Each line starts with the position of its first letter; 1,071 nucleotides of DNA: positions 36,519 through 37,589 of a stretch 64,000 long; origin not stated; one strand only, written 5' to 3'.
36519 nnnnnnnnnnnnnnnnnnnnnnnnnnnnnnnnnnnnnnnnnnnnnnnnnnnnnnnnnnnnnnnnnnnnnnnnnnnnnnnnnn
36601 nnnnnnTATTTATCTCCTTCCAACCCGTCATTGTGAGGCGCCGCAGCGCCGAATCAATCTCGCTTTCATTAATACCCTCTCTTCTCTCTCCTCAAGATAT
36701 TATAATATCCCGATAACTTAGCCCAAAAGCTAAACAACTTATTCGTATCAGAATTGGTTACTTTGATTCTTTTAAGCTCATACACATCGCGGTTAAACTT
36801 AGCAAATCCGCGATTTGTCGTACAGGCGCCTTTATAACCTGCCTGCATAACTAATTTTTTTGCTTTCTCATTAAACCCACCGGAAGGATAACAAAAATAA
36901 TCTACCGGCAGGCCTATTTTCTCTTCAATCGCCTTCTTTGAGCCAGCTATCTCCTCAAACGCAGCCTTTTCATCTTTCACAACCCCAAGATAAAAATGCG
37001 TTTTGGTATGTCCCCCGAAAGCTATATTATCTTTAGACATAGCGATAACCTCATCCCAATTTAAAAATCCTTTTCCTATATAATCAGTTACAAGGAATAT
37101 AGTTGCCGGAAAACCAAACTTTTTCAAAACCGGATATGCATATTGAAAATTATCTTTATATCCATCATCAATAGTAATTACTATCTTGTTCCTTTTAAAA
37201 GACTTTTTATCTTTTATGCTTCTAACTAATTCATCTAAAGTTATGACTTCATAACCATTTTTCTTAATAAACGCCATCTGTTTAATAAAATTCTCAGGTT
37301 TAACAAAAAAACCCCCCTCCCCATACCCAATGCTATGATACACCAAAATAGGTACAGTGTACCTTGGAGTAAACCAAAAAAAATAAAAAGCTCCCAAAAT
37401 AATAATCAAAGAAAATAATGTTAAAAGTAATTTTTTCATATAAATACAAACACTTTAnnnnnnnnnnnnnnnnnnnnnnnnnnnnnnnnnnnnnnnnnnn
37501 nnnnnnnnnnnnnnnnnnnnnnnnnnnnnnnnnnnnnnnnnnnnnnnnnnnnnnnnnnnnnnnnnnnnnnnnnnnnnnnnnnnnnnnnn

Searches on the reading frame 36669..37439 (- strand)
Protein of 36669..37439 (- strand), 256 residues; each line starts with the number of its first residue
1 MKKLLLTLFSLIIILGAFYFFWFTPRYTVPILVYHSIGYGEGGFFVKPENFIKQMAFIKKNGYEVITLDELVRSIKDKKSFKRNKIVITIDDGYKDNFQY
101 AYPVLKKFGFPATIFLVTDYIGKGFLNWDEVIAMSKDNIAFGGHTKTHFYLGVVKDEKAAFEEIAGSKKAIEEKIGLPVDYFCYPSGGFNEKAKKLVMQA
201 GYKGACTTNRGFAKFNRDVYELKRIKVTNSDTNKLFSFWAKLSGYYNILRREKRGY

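Call 3: search_protein_families(library=pfam, proteins=[window:36669-37439:-], max_evalue=0.01)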
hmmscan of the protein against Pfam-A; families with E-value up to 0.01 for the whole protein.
window:36669-37439:- (256 aa): 1 family
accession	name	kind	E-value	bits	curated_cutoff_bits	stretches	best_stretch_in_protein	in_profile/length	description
PF01522.26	Polysacc_deac_1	-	2.4e-24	86.1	23.1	1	79-204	2-123/124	Polysaccharide deacetylase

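Call 4: search_protein_families(library=ncbifam, proteins=[window:36669-37439:-], max_evalue=0.01)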
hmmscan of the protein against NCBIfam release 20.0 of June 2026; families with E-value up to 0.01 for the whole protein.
window:36669-37439:- (256 aa): 8 families
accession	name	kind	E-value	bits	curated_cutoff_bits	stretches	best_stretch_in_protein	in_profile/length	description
TIGR03938.2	deacetyl_PgaB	equivalog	1.7e-22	79.4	321.9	2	44-122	24-102/621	poly-beta-1,6-N-acetyl-D-glucosamine N-deacetylase PgaB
TIGR03933.1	PIA_icaB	equivalog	1.5e-15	57.4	248.35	1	45-240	34-242/245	intercellular adhesin biosynthesis polysaccharide N-deacetylase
NF011177.0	PRK14582.1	equivalog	3.8e-13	48.6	923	1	46-121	69-144/671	poly-beta-1,6-N-acetyl-D-glucosamine N-deacetylase PgaB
NF011176.0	PRK14581.1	equivalog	5.2e-13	48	1091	1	46-155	69-194/673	poly-beta-1,6-N-acetyl-D-glucosamine N-deacetylase PgaB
TIGR02764.1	spore_ybaN_pdaB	equivalog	2.5e-09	37.2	237.4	1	83-203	5-122/191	polysaccharide deacetylase family sporulation protein PdaB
TIGR02884.1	spore_pdaA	equivalog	9.3e-09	35.3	298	1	82-203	35-154/224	delta-lactam-biosynthetic de-N-acetylase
TIGR02873.1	spore_ylxY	hypoth_equivalog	2.7e-05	23.5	391.5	1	68-195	69-193/268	probable sporulation protein, polysaccharide deacetylase family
TIGR04243.1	nodulat_NodB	equivalog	0.00097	18.7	240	1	84-203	2-119/197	chitooligosaccharide deacetylase NodB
